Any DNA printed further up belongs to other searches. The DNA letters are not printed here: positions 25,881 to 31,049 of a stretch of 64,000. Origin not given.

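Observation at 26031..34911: Tight 5-gene operon: YbjN-like, PspA/IM30, NfeD-like, flotillin and a 1622-aa MoxR-type AAA+ protein (candidate uncharacterised membrane-remodelling or stress system)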

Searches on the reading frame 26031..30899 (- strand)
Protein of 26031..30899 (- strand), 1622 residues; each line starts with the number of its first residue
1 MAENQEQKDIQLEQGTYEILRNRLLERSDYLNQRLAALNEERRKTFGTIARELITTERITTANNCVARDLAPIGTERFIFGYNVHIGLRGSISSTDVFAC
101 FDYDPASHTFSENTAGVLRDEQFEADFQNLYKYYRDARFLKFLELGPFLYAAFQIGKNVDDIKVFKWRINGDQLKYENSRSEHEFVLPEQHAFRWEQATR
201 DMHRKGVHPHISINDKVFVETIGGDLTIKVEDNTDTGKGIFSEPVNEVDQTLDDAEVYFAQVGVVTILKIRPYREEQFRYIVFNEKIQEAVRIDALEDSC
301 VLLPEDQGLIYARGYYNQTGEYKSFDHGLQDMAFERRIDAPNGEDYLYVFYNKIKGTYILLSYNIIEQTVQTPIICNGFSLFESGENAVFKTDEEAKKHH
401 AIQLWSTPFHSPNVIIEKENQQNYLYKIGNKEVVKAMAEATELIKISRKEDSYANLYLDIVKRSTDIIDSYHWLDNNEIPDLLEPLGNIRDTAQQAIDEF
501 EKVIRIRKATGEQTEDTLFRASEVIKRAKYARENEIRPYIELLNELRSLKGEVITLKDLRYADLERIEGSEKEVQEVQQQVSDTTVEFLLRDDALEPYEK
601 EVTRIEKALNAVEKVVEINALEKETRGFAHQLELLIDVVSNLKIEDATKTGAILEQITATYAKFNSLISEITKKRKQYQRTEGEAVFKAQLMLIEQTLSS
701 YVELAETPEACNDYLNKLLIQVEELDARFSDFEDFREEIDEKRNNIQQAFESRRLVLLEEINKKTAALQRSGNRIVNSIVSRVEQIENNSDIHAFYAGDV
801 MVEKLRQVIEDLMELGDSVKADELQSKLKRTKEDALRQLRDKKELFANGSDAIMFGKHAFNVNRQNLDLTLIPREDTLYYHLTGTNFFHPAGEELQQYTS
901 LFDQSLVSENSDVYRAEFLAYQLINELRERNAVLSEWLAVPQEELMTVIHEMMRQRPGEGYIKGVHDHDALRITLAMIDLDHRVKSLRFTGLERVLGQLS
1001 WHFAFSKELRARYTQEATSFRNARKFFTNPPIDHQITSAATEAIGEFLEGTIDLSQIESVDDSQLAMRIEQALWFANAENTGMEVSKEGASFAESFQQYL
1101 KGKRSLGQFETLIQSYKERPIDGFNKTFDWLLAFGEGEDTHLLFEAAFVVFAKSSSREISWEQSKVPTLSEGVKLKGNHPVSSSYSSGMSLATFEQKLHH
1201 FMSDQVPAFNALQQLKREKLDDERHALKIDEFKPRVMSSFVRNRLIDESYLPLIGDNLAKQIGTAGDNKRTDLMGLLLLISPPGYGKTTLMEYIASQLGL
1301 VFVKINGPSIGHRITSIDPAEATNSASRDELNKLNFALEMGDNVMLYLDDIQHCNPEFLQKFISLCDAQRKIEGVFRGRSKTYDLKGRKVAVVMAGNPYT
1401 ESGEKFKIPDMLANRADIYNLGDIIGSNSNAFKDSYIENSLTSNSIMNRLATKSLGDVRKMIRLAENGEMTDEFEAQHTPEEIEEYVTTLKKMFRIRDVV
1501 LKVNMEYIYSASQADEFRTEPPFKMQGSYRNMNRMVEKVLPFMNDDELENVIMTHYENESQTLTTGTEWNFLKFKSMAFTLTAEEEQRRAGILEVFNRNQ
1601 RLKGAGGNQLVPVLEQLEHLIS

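Call 3: search_protein_families(library=pfam, proteins=[window:26031-30899:-], max_evalue=0.01)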
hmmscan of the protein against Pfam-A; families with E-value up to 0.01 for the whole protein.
window:26031-30899:- (1622 aa): 7 families
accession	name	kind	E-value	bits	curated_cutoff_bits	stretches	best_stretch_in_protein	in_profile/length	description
PF12458.13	DUF3686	-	2e-179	597.2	25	1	31-472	2-448/448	ATPase involved in DNA repair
PF25472.1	DUF7902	-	7.1e-21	74.6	26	1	593-677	1-85/85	Domain of unknown function (DUF7902)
PF00004.35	AAA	-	8.2e-08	33.2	21.2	1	1277-1397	1-109/131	ATPase family associated with various cellular activities (AAA)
PF07728.20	AAA_5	-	3.7e-06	27.4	22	1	1277-1402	2-127/139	AAA domain (dynein-related subfamily)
PF13401.12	AAA_22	-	8.1e-05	23.4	27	1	1275-1378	6-122/130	AAA domain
PF05496.18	RuvB_N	-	0.00037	20.7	27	1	1265-1312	24-71/159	Holliday junction DNA helicase RuvB P-loop domain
PF17319.7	DUF5362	-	0.008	16.5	25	0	1462-1502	40-80/94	Family of unknown function (DUF5362)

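Call 4: search_protein_families(library=ncbifam, proteins=[window:26031-30899:-], max_evalue=0.01)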
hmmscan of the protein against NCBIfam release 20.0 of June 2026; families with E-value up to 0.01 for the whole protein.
window:26031-30899:- (1622 aa): 2 families
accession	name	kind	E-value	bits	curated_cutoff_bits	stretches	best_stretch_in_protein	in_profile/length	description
NF000868.0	PRK00080.1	equivalog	0.00016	20.7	282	1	1265-1312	42-89/330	Holliday junction branch migration DNA helicase RuvB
TIGR00635.1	ruvB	equivalog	0.00039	19.6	299.05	1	1267-1310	23-66/305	Holliday junction branch migration DNA helicase RuvB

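Call 12: search_protein_families(library=padloc, proteins=[window:26031-30899:-], max_evalue=0.01)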
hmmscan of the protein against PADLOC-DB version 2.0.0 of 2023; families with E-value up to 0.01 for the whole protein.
window:26031-30899:- (1622 aa): 1 family
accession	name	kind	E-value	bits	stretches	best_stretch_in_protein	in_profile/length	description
PDLC04140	mad8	-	0.00017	19.2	1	1273-1460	26-173/314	mads_8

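Call 14: find_homologous_proteins(query=window:26031-30899:-, max_evalue=0.00001)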
Query window:26031-30899:- (1622 aa): 4728 proteins with E <= 0.00001 among 8000 candidates; the best 120 are listed.
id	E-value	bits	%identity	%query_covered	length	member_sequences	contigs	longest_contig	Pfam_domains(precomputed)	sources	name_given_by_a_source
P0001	0.0e+0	3633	100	100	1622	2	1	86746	PF12458.14,PF00004.36,PF07728.21,PF25472.2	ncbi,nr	ncbi:MAG: DNA repair ATPase [Flavobacteriales bacterium]|nr:DNA repair ATPase [Flavobacteriales bact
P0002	0.0e+0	1854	52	100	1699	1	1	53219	PF12458.14,PF00004.36,PF25472.2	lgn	-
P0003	0.0e+0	1853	52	100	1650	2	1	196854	PF12458.14,PF00004.36,PF07728.21,PF25472.2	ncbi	-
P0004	0.0e+0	1847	52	100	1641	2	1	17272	PF12458.14,PF00004.36,PF07728.21,PF25472.2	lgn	-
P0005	0.0e+0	1842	53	99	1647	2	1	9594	PF12458.14,PF00004.36,PF07728.21,PF25472.2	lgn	-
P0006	0.0e+0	1839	52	100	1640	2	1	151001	PF12458.14,PF00004.36,PF07728.21,PF25472.2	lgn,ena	-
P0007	0.0e+0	1837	51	100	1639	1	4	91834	PF12458.14,PF00004.36,PF07728.21,PF25472.2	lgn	-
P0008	0.0e+0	1835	52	100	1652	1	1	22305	PF12458.14,PF00004.36,PF07728.21,PF25472.2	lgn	-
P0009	0.0e+0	1828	52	100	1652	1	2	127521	PF12458.14,PF00004.36,PF07728.21,PF25472.2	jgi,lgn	jgi:MoxR-like ATPase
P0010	0.0e+0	1824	52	100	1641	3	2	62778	PF12458.14,PF00004.36,PF07728.21,PF25472.2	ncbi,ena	-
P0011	0.0e+0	1805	51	99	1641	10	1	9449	PF12458.14,PF00004.36,PF07728.21,PF25472.2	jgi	jgi:hypothetical protein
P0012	0.0e+0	1803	52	100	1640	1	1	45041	PF12458.14,PF00004.36,PF07728.21,PF25472.2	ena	-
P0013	0.0e+0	1801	51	99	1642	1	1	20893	PF12458.14,PF00004.36,PF07728.21,PF25472.2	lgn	-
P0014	0.0e+0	1798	51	100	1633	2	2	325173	PF12458.14,PF00004.36,PF05496.19,PF07728.21,PF25472.2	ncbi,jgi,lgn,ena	-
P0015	0.0e+0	1795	51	99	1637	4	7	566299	PF12458.14,PF00004.36,PF07728.21,PF25472.2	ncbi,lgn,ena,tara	tara:strand:- start:374 stop:5287 length:4914 start_codon:yes stop_codon:yes gene_type:complete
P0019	0.0e+0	1785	51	100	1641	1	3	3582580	PF12458.14,PF00004.36,PF05496.19,PF07728.21,PF25472.2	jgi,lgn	jgi:MoxR-like ATPase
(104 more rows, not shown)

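Call 16: find_related_loci(query=A1, collection=genome_contigs, flank=10000)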
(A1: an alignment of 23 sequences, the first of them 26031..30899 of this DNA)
Query A1 (1622 aa) in genome_contigs; peptide patterns used: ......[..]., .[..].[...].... (x = any residue, [..] = any of these).
600 stretches matched a pattern (row limit reached: there are more); 560 encode a relative of the query (tblastn E <= 1e-3); the best 80 are kept; 80 distinct loci.
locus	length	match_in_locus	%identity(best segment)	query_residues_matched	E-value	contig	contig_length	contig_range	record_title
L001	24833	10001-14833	51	11-1618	0e+0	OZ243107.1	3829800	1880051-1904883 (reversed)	MAG: Owenweeksia sp. isolate 26eab29c-8eb0-4f4d-a16a-92e4b856c0c0 genome assembly, chromosome: 1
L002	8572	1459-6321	49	3-1620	0e+0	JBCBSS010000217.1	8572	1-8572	MAG: Bacteroidota bacterium isolate J06638_29 NODE_217_length_8572_cov_9.057092, whole genome shotgun sequence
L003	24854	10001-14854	49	8-1620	0e+0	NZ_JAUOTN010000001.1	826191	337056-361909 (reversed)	Pontibacter coccineus strain BT731 NODE_1_length_826191_cov_40.291961, whole genome shotgun sequence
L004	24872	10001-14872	49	1-1620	0e+0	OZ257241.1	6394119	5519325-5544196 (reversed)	MAG: Roseivirga sp. isolate 41ee1c54-7d41-4592-86ce-9a47ec6e0262 genome assembly, chromosome: 1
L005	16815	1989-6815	49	1-1620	0e+0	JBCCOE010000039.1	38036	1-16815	MAG: Bacteroidota bacterium isolate P01_C01_bin.97 k141_2506459_length_38036_cov_18.2612, whole genome shotgun sequence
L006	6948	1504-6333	48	5-1620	0e+0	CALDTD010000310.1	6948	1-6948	MAG: uncultured Flavobacteriales bacterium isolate L1_Bin_METABAT__124_sub_1 genome assembly, contig: c_000001051435, wh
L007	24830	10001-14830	48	10-1620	0e+0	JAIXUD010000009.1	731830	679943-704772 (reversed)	MAG: Sphingobacteriales bacterium isolate D1_MAG_00006 pond_D1_MAG_00006_000000000010, whole genome shotgun sequence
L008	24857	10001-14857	47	3-1617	0e+0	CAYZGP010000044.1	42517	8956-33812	MAG TPA_asm: uncultured Pirellulaceae bacterium isolate SRP114822_co2_89 genome assembly, contig: NODE_748_length_42517_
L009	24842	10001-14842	48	8-1620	0e+0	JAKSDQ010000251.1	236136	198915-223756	MAG: Cytophagales bacterium isolate MAG.99 k141_3263335, whole genome shotgun sequence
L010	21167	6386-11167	48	11-1621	0e+0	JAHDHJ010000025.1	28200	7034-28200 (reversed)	MAG: Saprospiraceae bacterium isolate MAG-67 RZ_4708, whole genome shotgun sequence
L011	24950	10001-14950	46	7-1620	0e+0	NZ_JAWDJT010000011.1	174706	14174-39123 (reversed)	Hymenobacter endophyticus strain ZK17L-C2 idba_K_17_124_22_11, whole genome shotgun sequence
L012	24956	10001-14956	47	11-1620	0e+0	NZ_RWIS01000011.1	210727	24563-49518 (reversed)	Hymenobacter metallilatus strain 9PBR-2 NODE_11_length_210727_cov_15.202293, whole genome shotgun sequence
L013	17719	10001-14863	47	1-1605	0e+0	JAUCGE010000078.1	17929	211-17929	Desulfobacterales bacterium HSG16 NODE_113_length_17929, whole genome shotgun sequence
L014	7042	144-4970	47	2-1604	0e+0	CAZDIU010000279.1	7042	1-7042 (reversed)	MAG TPA_asm: uncultured Desulfobacterales bacterium isolate binchicken_co168_310 genome assembly, contig: NODE_16516_len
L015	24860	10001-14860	46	11-1617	0e+0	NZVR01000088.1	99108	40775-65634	MAG: Blastopirellula sp. isolate NAT61 40924, whole genome shotgun sequence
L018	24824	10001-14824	46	6-1620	0e+0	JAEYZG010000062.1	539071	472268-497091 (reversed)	MAG: Bacteroidetes bacterium isolate OH_CBlB_80 k127_302336, whole genome shotgun sequence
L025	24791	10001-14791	46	1-1611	0e+0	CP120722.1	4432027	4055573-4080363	Kiritimatiellota bacterium B12222 chromosome, complete genome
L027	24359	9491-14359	47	12-1617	0e+0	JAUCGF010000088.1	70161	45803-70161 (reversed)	Desulfococcaceae bacterium HSG9 NODE_20_length_70161, whole genome shotgun sequence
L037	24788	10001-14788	46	5-1617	0e+0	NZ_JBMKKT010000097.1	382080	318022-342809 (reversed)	Tenacibaculum sp. MEBiC06402 k141_59, whole genome shotgun sequence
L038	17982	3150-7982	45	3-1617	0e+0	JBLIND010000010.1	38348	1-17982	MAG: Candidatus Omnitrophota bacterium isolate 3300053785_28 Ga0535658_0001597, whole genome shotgun sequence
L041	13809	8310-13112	46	11-1617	0e+0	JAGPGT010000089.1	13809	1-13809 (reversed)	MAG: Phycisphaerae bacterium isolate Gw_SlDig_bin_305 Gw_SlDig_8132_length_13809_cov_16.195439, whole genome shotgun seq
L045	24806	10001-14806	45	12-1604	0e+0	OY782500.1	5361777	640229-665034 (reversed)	MAG: Vallitaleaceae bacterium isolate 08788439-a597-456a-b4e9-0d8f61821b33 genome assembly, chromosome: 1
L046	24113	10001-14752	45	9-1604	0e+0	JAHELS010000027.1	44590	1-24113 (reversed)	MAG: Rhodopirellula sp. isolate Ww632 NODE_1532_length_44590_cov_4.759473, whole genome shotgun sequence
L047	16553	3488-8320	47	1-1620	0e+0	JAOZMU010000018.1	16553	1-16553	MAG: Bacteroidales bacterium isolate GMC3.metabat2.81 GMC3_907_length_16553_cov_19.376409, whole genome shotgun sequence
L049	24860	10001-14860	49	10-1620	0e+0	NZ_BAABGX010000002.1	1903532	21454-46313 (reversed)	Nibribacter koreensis strain JCM 17917 sequence2, whole genome shotgun sequence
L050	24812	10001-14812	44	12-1604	0e+0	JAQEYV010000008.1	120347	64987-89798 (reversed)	Clostridiaceae bacterium OF42-15pH9A OF42-15pH9A.Scaf8, whole genome shotgun sequence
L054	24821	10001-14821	45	3-1620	0e+0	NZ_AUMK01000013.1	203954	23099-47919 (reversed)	Aquimarina latercula DSM 2041 H526DRAFT_scaffold00010.10_C, whole genome shotgun sequence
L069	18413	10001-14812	47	5-1622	0e+0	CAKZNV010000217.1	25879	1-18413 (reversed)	MAG TPA_asm: uncultured Rubritalea sp. isolate ERR2094166_bin.135_CONCOCT_v1.1_MAG genome assembly, contig: ERZ650164.17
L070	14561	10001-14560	45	1-1527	0e+0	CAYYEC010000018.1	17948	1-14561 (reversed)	MAG TPA_asm: uncultured Eubacteriales bacterium isolate binchicken_co178_180 genome assembly, contig: NODE_4026_length_1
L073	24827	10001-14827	43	12-1617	0e+0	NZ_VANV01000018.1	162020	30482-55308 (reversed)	Acidaminobacter sp. JC074 scaffold_17, whole genome shotgun sequence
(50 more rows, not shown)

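Call 24: find_encoding_contigs(protein=P0001, flank=10000, max_places=3)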
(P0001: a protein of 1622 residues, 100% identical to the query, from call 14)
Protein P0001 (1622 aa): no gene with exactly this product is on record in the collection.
